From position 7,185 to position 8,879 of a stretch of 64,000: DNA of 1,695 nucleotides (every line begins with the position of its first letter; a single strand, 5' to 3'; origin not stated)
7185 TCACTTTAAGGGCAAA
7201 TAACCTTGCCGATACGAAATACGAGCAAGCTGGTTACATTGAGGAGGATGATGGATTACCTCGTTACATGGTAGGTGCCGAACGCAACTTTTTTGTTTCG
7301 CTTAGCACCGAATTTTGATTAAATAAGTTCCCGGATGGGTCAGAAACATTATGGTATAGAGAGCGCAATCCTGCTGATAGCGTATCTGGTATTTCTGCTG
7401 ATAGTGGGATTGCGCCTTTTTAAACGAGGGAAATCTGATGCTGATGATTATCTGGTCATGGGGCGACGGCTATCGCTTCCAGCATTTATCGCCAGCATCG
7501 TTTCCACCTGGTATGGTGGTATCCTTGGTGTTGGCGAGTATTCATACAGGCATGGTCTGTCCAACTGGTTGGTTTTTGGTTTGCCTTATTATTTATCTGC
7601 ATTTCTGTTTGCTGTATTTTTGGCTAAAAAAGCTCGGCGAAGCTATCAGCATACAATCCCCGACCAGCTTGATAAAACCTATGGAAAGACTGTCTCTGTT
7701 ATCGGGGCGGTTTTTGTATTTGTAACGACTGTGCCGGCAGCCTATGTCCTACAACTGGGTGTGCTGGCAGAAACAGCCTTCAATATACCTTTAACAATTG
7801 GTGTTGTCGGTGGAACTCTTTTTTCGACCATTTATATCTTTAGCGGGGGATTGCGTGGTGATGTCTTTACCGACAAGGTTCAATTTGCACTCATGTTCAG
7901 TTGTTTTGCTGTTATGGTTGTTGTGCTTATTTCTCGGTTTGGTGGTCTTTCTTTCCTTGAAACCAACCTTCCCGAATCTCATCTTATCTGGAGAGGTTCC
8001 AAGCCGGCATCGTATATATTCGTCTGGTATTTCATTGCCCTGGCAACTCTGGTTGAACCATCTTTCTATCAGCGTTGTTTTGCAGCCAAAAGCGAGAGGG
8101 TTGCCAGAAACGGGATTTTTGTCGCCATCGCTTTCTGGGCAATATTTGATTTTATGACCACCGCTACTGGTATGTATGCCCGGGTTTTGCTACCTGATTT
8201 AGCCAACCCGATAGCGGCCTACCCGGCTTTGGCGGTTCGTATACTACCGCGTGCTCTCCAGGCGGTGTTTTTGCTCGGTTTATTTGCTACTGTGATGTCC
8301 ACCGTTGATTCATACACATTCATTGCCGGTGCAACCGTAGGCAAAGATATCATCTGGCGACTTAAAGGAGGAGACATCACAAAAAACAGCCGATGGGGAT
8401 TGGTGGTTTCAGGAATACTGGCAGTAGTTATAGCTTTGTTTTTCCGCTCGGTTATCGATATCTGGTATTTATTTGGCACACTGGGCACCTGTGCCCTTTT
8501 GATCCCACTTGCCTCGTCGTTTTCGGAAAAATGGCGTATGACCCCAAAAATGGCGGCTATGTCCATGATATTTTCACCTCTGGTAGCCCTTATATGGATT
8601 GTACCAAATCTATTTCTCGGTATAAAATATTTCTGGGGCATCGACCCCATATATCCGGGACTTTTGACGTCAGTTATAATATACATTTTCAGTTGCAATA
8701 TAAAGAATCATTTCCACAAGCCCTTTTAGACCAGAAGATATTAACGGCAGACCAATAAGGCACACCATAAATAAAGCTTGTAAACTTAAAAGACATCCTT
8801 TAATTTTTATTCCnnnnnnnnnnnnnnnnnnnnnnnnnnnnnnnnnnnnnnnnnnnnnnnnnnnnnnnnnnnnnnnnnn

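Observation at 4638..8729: TPP riboswitch controlling a TonB-dependent receptor plus SSF-family symporter pair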

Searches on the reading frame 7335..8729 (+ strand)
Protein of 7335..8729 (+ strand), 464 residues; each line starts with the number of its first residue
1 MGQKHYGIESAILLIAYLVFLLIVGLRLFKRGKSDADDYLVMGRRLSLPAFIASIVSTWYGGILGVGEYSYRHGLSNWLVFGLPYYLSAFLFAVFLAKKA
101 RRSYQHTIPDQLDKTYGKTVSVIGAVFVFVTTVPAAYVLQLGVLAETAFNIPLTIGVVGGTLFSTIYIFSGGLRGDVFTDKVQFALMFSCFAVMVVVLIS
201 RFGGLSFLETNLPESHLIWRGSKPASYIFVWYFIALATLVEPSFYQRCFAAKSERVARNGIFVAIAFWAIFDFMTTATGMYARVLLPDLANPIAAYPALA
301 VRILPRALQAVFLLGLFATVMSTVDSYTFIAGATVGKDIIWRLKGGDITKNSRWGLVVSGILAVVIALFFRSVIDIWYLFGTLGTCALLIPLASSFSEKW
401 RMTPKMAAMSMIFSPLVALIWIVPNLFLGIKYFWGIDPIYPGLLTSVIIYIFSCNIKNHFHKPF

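Call 11: search_protein_families(library=pfam, proteins=[window:7335-8729:+])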
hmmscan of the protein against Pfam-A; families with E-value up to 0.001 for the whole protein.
window:7335-8729:+ (464 aa): 1 family
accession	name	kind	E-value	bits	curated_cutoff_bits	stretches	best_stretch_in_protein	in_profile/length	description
PF00474.23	SSF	-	1.3e-24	87.3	22.8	1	41-409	3-401/406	Sodium:solute symporter family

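Call 12: search_protein_families(library=ncbifam, proteins=[window:7335-8729:+])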
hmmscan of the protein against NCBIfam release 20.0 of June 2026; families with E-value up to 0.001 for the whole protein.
window:7335-8729:+ (464 aa): 4 families
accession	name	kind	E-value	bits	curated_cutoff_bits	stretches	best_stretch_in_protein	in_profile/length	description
TIGR00813.1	sss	superfamily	1e-25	90.7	184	1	39-367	1-364/411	sodium/solute symporter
TIGR02119.1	panF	equivalog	2.8e-23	82.7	328.05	1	12-458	5-469/471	sodium/pantothenate symporter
TIGR02121.1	Na_Pro_sym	equivalog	3.2e-17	62.4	515.5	1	11-453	4-465/488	sodium/proline symporter PutP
TIGR03648.1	Na_symport_lg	subfamily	2e-06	26.6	320.75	1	35-205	23-197/547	VC_2705 family sodium/solute symporter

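Call 13: find_homologous_proteins(query=window:7335-8726:+)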
Query window:7335-8726:+ (464 aa): 2537 proteins with E <= 0.001 among 8000 candidates; the best 120 are listed.
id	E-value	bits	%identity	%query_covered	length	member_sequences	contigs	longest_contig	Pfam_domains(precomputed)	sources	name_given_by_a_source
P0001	0.0e+0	1023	100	100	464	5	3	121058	PF00474.24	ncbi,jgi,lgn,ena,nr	ncbi:MAG: hypothetical protein DRP26_00950 [Candidatus Zixiibacteriota bacterium]|nr:MAG: hypothetic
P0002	2.1e-246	836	81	99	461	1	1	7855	PF00474.24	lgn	-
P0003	2.0e-235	800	78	96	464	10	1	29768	PF00474.24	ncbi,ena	-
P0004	4.7e-233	792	78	98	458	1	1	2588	PF00474.24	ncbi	-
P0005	1.1e-231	788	77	96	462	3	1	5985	PF00474.24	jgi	-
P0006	3.1e-228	777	76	95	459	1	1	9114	PF00474.24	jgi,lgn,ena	-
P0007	4.2e-227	773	76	96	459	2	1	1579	PF00474.24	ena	-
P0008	7.9e-227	772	74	97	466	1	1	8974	PF00474.24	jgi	-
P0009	6.7e-225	766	75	98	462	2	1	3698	PF00474.24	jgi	jgi:SSS family solute:Na+ symporter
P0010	3.1e-220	750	75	96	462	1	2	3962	PF00474.24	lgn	-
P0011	3.2e-220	750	74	98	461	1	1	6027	PF00474.24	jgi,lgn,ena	-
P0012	5.5e-219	746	73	99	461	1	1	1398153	PF00474.24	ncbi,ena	-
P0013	5.5e-219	746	73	97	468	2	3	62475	PF00474.24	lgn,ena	-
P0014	7.8e-215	732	72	97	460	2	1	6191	PF00474.24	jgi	-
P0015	1.5e-192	659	67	95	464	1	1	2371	PF00474.24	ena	-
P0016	6.1e-186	637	65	96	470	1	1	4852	PF00474.24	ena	-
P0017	4.3e-182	624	63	96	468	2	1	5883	PF00474.24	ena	-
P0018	4.5e-181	621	62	92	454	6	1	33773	PF00474.24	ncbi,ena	-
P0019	7.8e-181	620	62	99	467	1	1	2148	PF00474.24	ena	-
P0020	2.5e-178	612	61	92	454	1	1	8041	PF00474.24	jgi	jgi:SSS family solute:Na+ symporter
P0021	1.8e-177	609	60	94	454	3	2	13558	PF00474.24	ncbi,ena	-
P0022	1.1e-176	607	59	99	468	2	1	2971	PF00474.24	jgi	jgi:SSS family solute:Na+ symporter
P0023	1.3e-176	606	61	95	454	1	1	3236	PF00474.24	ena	-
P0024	5.8e-176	604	58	98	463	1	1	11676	PF00474.24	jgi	jgi:solute:Na+ symporter, SSS family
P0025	7.8e-176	604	61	92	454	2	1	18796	PF00474.24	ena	-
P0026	5.0e-175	601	62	96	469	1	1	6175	PF00474.24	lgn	-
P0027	8.6e-175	600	61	94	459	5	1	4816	PF00474.24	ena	-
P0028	1.2e-173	597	61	97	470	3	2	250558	PF00474.24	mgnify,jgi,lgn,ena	mgnify:CR=1 FL=1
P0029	5.3e-173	594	61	94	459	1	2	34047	PF00474.24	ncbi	ncbi:MAG: sodium:solute symporter family protein [candidate division Zixibacteria bacterium]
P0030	1.1e-172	593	60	94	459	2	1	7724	PF00474.24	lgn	-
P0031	1.5e-172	593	62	94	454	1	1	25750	PF00474.24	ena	-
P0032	6.1e-172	591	60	95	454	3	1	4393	PF00474.24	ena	-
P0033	7.6e-172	591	60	94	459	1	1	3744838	PF00474.24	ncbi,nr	ncbi:MAG: sodium:solute symporter family protein [Candidatus Zixiibacteriota bacterium]|nr:MAG: sodi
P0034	4.6e-171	588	60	95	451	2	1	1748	PF00474.24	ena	-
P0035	5.1e-171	588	60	93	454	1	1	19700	PF00474.24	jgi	jgi:SSS family solute:Na+ symporter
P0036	1.3e-170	587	60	96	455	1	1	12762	PF00474.24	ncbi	-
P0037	1.3e-170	587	60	95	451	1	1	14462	PF00474.24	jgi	jgi:SSS family solute:Na+ symporter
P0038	2.7e-170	586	60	94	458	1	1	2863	PF00474.24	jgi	-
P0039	4.5e-170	585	59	94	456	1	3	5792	PF00474.24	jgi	jgi:SSS family solute:Na+ symporter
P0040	7.2e-170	584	60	93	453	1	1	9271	PF00474.24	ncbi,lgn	-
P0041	8.2e-170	584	57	97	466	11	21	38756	PF00474.24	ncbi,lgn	-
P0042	8.6e-170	584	60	94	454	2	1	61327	PF00474.24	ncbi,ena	-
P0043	1.3e-169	583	58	96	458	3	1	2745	PF00474.24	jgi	-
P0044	4.1e-169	582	60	93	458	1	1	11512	PF00474.24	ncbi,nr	ncbi:MAG: sodium:solute symporter family protein [candidate division Zixibacteria bacterium]|nr:sodi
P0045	1.2e-168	580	60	95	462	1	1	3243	PF00474.24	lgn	-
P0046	2.2e-168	579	56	98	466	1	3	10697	PF00474.24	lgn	-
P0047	2.7e-168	579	59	96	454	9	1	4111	PF00474.24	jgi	jgi:SSS family solute:Na+ symporter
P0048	3.5e-168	579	57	97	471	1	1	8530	PF00474.24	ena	-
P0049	7.7e-167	574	57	97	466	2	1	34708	PF00474.24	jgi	-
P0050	9.6e-167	574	57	97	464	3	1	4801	PF00474.24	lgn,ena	-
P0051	1.4e-166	573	59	94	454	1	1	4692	PF00474.24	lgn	-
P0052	1.5e-166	573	57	98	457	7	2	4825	PF00474.24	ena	-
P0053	5.6e-164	565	58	94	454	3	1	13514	PF00474.24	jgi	-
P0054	3.9e-162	559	57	97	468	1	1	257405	PF00474.24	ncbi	-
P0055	1.5e-153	530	55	95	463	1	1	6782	PF00474.24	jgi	-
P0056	4.5e-153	529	53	96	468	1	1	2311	PF00474.24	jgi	jgi:solute:Na+ symporter, SSS family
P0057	1.3e-152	527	54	96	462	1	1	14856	PF00474.24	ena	-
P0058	1.7e-152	527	55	91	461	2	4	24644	PF00474.24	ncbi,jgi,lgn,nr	ncbi:sodium:solute symporter family protein [candidate division KSB1 bacterium]|nr:sodium:solute sym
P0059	4.4e-151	522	53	97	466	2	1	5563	PF00474.24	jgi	-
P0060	8.9e-151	521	53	97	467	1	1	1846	PF00474.24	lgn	-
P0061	1.3e-150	521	53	96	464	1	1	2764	PF00474.24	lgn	-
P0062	1.9e-150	520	53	96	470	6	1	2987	PF00474.24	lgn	-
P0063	2.1e-150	520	51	99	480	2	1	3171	PF00474.24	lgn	-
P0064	3.6e-150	519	53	95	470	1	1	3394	PF00474.24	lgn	-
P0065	3.9e-150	519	54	97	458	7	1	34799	PF00474.24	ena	-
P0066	4.2e-150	519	53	94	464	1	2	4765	PF00474.24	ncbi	ncbi:MAG: sodium:solute symporter family protein [candidate division Zixibacteria bacterium]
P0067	4.4e-150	519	52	95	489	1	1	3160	PF00474.24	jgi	-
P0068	4.4e-150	519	54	92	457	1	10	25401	PF00474.24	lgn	-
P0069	4.7e-150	519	55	92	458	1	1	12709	PF00474.24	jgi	jgi:SSS family solute:Na+ symporter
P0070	6.4e-150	518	56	94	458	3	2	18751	PF00474.24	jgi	jgi:SSS family solute:Na+ symporter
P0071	1.2e-149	518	54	97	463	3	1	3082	PF00474.24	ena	-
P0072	1.4e-149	517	57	96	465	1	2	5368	PF00474.24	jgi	jgi:SSS family solute:Na+ symporter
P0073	1.4e-149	517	52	100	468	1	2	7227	PF00474.24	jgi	-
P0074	1.8e-149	517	52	97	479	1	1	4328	PF00474.24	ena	-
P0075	2.1e-149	517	54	93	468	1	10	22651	PF00474.24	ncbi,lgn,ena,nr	ncbi:sodium:solute symporter family protein [candidate division KSB1 bacterium]|nr:sodium:solute sym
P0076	2.2e-149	517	51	97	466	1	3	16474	PF00474.24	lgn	-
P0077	3.8e-149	516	55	93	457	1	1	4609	PF00474.24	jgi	jgi:SSS family solute:Na+ symporter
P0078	3.9e-149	516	54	94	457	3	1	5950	PF00474.24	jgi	-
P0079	4.4e-149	516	53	92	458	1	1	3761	PF00474.24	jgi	-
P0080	6.2e-149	515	53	97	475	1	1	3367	PF00474.24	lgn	-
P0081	7.1e-149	515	54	91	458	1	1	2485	PF00474.24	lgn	-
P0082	8.0e-149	515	54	95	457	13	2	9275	PF00474.24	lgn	-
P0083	8.0e-149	515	57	91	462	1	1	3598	PF00474.24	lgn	-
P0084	9.8e-149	514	57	95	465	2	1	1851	PF00474.24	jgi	-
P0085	1.4e-148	514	52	95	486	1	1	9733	PF00474.24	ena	-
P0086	1.5e-148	514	53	95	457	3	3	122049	PF00474.24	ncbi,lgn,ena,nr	ncbi:MAG: sodium:solute symporter family protein [candidate division Zixibacteria bacterium]|nr:sodi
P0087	1.7e-148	514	54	97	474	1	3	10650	PF00474.24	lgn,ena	-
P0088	2.7e-148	513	53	96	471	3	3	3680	PF00474.24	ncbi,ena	-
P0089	2.7e-148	513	53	94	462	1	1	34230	PF00474.24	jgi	jgi:solute:Na+ symporter, SSS family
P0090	2.8e-148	513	53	96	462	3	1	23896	PF00474.24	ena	-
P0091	3.2e-148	513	56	92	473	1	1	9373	PF00474.24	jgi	jgi:SSS family solute:Na+ symporter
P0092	3.9e-148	512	55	93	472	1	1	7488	PF00474.24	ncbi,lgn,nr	ncbi:sodium:solute symporter family protein [candidate division KSB1 bacterium]|nr:sodium:solute sym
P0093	6.0e-148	512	53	95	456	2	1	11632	PF00474.24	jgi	-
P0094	6.5e-148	512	53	94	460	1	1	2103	PF00474.24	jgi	jgi:SSS family solute:Na+ symporter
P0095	9.0e-148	511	57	94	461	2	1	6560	PF00474.24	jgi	jgi:SSS family solute:Na+ symporter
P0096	1.5e-147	511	54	91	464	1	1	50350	PF00474.24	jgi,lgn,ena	-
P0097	1.8e-147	510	55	96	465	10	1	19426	PF00474.24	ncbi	-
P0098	1.9e-147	510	53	95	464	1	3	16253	PF00474.24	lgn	-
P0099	4.9e-147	509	53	95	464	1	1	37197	PF00474.24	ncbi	ncbi:MAG: sodium:solute symporter family protein [bacterium]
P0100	6.0e-147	509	52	97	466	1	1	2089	PF00474.24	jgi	jgi:SSS family solute:Na+ symporter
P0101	7.1e-147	508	51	97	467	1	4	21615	PF00474.24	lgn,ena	-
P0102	7.1e-147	508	51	97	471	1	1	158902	PF00474.24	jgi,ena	jgi:solute:Na+ symporter, SSS family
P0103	7.2e-147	508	53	96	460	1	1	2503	PF00474.24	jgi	jgi:SSS family solute:Na+ symporter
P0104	7.4e-147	508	56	93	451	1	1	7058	PF00474.24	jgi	jgi:SSS family solute:Na+ symporter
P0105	9.4e-147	508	52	98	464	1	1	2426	PF00474.24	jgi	-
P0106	9.7e-147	508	54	96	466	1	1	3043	PF00474.24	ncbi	-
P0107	9.8e-147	508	53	95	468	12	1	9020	PF00474.24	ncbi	-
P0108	1.3e-146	508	53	97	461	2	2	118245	PF00474.24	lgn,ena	-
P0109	1.9e-146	507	53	100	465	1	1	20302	PF00474.24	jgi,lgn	-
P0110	2.3e-146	507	53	95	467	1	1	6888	PF00474.24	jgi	jgi:SSS family solute:Na+ symporter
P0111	2.3e-146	507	51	95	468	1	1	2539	PF00474.24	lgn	-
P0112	2.5e-146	507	54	96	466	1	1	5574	PF00474.24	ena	-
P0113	3.2e-146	506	54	94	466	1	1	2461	PF00474.24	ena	-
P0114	3.3e-146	506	55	91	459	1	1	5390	PF00474.24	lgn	-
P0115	3.7e-146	506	55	94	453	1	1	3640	PF00474.24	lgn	-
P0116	4.2e-146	506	56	91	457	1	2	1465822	PF00474.24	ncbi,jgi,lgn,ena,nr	ncbi:MAG TPA: sodium:solute symporter family protein [candidate division Zixibacteria bacterium]|nr:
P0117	4.4e-146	506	54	89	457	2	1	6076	PF00474.24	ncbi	-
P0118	4.5e-146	506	52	96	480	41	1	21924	PF00474.24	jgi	-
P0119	4.5e-146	506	52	96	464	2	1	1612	PF00474.24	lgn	-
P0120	8.0e-146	505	55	95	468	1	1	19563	PF00474.24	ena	-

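Call 16: find_related_loci(query=A1, collection=genome_contigs, flank=6000)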
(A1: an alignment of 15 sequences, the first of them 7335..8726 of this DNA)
Query A1 (464 aa) in genome_contigs; peptide patterns used: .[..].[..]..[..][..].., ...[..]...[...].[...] (x = any residue, [..] = any of these).
600 stretches matched a pattern (row limit reached: there are more); 591 encode a relative of the query (tblastn E <= 1e-3); the best 80 are kept; 80 distinct loci.
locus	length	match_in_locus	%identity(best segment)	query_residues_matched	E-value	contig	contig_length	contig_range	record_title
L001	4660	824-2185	58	3-450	0e+0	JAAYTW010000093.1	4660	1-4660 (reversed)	MAG: Candidatus Zixiibacteriota bacterium isolate AS27yjCOA_100 41177_AS27, whole genome shotgun sequence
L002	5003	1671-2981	61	17-453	0e+0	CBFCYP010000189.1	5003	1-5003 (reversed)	MAG TPA_asm: uncultured bacterium isolate SRR26215681_binner13_Refined_78 genome assembly, contig: ERZ25073475.25843, wh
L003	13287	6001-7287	61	23-451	8e-180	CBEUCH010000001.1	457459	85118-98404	MAG TPA_asm: uncultured bacterium isolate SRR19160658_binner12_Refined_30 genome assembly, contig: ERZ26800495.1, whole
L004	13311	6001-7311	60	17-453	2e-175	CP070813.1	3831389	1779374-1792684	MAG: Candidatus Zixiibacteriota bacterium isolate bin119 chromosome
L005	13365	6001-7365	57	3-453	3e-169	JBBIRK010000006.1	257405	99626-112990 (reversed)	MAG: Candidatus Zixiibacteriota bacterium isolate STS170223_bin_348 NODE_41_length_257405_cov_15.576581, whole genome sh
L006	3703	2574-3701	64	12-387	4e-160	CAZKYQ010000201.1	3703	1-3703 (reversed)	MAG TPA_asm: uncultured Ignavibacteria bacterium isolate binchicken_co275_126 genome assembly, contig: NODE_52471_length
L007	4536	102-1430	54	13-451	7e-155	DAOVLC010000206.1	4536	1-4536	MAG TPA_asm: Candidatus Zixiibacteriota bacterium isolate CSMAG_1435 CSMAG_1435_k141_2967604_length_4536_cov_29.0000, wh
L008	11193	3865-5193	55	12-450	7e-151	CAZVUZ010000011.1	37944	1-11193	MAG TPA_asm: uncultured Ignavibacteriales bacterium isolate binchicken_co42_518 genome assembly, contig: NODE_925_length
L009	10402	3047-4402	53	3-451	8e-150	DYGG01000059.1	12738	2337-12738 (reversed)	MAG TPA_asm: Ignavibacterium sp. isolate BE2012_50_10 Afr_mines_BE2012_2174_length_12738_cov_4_303950, whole genome shot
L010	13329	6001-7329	53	13-451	9e-149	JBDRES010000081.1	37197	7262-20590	MAG: bacterium isolate MEGAHIT-group-1.326 k141_840200, whole genome shotgun sequence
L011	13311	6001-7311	53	30-461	5e-148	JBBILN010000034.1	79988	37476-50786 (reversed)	MAG: bacterium isolate BQF270218_bin_21 NODE_140_length_79988_cov_23.241039, whole genome shotgun sequence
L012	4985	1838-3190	52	12-462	5e-150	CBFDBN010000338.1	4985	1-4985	MAG TPA_asm: uncultured bacterium isolate SRR26215676_binner13_Refined_113 genome assembly, contig: ERZ25073495.23077, w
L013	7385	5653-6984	52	13-452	1e-147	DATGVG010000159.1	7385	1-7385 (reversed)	MAG TPA_asm: Candidatus Limnocylindrales bacterium isolate SMAG_U10550 k141_365878, whole genome shotgun sequence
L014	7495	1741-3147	49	12-463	1e-146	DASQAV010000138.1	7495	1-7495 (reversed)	MAG TPA_asm: Candidatus Dormiibacterota bacterium isolate SMAG_U11654 k141_756196, whole genome shotgun sequence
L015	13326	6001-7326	52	13-450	6e-146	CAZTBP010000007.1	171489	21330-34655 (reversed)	MAG TPA_asm: uncultured Ignavibacteriales bacterium isolate binchicken_co17_316 genome assembly, contig: NODE_191_length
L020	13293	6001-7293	50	29-451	5e-145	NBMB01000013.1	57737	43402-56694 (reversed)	MAG: Candidatus Cloacimonetes bacterium 4572_55 ex4572_55_scaffold_81, whole genome shotgun sequence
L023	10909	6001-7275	55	31-450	5e-145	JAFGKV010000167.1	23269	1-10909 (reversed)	MAG: Candidatus Fermentibacteria bacterium isolate Zod_Metabat.355 k87_4624635, whole genome shotgun sequence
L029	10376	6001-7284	52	29-451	4e-142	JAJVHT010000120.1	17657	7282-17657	MAG: bacterium isolate Bin_13 c_000000006885, whole genome shotgun sequence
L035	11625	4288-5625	50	9-450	2e-141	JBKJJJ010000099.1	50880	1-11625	MAG: Candidatus Eisenbacteria bacterium isolate ant_bin.20 S1Ck117_5735726_flag_0_multi_14.9663_len_50880, whole genome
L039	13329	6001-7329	51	12-451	9e-140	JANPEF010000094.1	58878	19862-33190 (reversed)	MAG: Candidatus Eisenbacteria bacterium isolate VAR_78_metabat_282 VAR_78_k141_2724288, whole genome shotgun sequence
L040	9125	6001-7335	52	13-451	2e-139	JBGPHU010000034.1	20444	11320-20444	MAG: Candidatus Eisenbacteria bacterium isolate OBJ_0618_7090110_350 k141_6214940_length_20444_cov_15.2718, whole genome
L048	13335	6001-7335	51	13-451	3e-137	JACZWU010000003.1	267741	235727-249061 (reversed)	MAG: Candidatus Zixiibacteriota bacterium isolate B21T1B10 B21T1B10_NODE10, whole genome shotgun sequence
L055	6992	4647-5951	53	31-462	4e-135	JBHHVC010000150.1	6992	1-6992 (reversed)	MAG: Candidatus Zixiibacteriota bacterium isolate S.4.sp3_bin.43 NODE_5153_length_6992_cov_3.984431, whole genome shotgu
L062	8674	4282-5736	48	13-458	1e-133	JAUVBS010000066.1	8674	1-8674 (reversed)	MAG: bacterium isolate CSMAG_251 CSMAG_251_k127_1085216_length_8674_cov_12.2064, whole genome shotgun sequence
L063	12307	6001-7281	51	30-459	1e-133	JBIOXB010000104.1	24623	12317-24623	MAG: bacterium isolate MAG067 k127_2786828, whole genome shotgun sequence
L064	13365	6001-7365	48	2-451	3e-133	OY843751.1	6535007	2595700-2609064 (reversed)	MAG: bacterium isolate b30a01c4-1b05-4824-9cfb-695b8dd4f705 genome assembly, chromosome: 1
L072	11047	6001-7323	50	16-451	2e-132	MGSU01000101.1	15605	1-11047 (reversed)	MAG: Deltaproteobacteria bacterium RIFOXYA12_FULL_61_11 rifixya3_full_scaffold_2658, whole genome shotgun sequence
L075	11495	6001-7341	49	13-458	1e-131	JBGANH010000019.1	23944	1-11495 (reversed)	MAG: Candidatus Eisenbacteria bacterium isolate MAG_MBR_H10.75 MBRH10-75_opera_contig_7209, whole genome shotgun sequenc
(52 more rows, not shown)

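Call 22: search_protein_families(library=pfam, proteins=[L011:5201-5851:+, L023:5536-5853:+, L062:3552-4274:+, L011:7226-7918:+, L062:5843-6853:+, L023:7465-8583:+, L055:743-1666:-, L075:7556-9697:+], max_evalue=0.01)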
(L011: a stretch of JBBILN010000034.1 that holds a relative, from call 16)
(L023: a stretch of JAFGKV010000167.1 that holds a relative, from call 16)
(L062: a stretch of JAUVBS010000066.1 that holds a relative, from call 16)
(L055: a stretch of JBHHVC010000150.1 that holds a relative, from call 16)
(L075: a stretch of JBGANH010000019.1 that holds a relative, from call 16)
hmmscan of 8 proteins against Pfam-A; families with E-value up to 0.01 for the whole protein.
L011:5201-5851:+ (216 aa): 3 families
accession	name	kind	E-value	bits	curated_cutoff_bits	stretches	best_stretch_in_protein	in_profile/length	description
PF04263.21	TPK_catalytic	-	7.3e-29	100.4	30.7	1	25-119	6-104/113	Thiamin pyrophosphokinase, catalytic domain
PF04265.19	TPK_B1_binding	-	3.9e-07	30.1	22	1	154-205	12-65/67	Thiamin pyrophosphokinase, vitamin B1 binding domain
PF21275.2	Thi_PPkinase_C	-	3.1e-05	24.2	27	1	144-202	8-62/69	Thiamin pyrophosphokinase, substrate-binding domain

L023:5536-5853:+ (105 aa): 0 families

L062:3552-4274:+ (240 aa): 2 families
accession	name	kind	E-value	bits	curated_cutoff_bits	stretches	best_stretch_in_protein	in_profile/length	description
PF04263.21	TPK_catalytic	-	1e-16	61.3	30.7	1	40-136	4-104/113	Thiamin pyrophosphokinase, catalytic domain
PF04265.19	TPK_B1_binding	-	6.1e-06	26.2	22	1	170-221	14-65/67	Thiamin pyrophosphokinase, vitamin B1 binding domain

L011:7226-7918:+ (230 aa): 0 families

L062:5843-6853:+ (336 aa): 6 families
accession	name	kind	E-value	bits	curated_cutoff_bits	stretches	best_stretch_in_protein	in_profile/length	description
PF13489.12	Methyltransf_23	-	1.1e-12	48.4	27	1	125-269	21-161/164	Methyltransferase domain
PF08241.18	Methyltransf_11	-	1.3e-11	45.4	21.2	1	131-220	1-95/95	Methyltransferase domain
PF13649.12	Methyltransf_25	-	1.9e-10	41.7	27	1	130-216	1-97/97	Methyltransferase domain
PF08242.18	Methyltransf_12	-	2.2e-06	28.8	30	1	131-218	1-98/98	Methyltransferase domain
PF13847.12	Methyltransf_31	-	2.3e-06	27.8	27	1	129-224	6-113/145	Methyltransferase domain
PF07021.18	MetW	-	0.004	17.3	21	1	128-196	15-86/193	Methionine biosynthesis protein MetW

L023:7465-8583:+ (372 aa): 0 families

L055:743-1666:- (307 aa): 3 families
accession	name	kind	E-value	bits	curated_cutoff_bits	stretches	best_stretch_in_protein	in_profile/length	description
PF00069.31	Pkinase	-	1.1e-24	87.7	31.7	1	26-218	1-198/263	Protein kinase domain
PF07714.23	PK_Tyr_Ser-Thr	-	2.8e-21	76.4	23.1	1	29-226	4-214/258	Protein tyrosine and serine/threonine kinase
PF01163.29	RIO1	-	0.00022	21.3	22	1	98-160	81-143/187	RIO domain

L075:7556-9697:+ (713 aa): 2 families
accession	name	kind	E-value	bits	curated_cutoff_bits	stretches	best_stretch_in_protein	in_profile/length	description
PF00593.30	TonB_dep_Rec_b-barrel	-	6.2e-30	105.8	27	1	231-656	38-421/436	TonB dependent receptor-like, beta-barrel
PF07715.20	Plug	-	1.1e-12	48.8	23.9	1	2-102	12-107/107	TonB-dependent Receptor Plug Domain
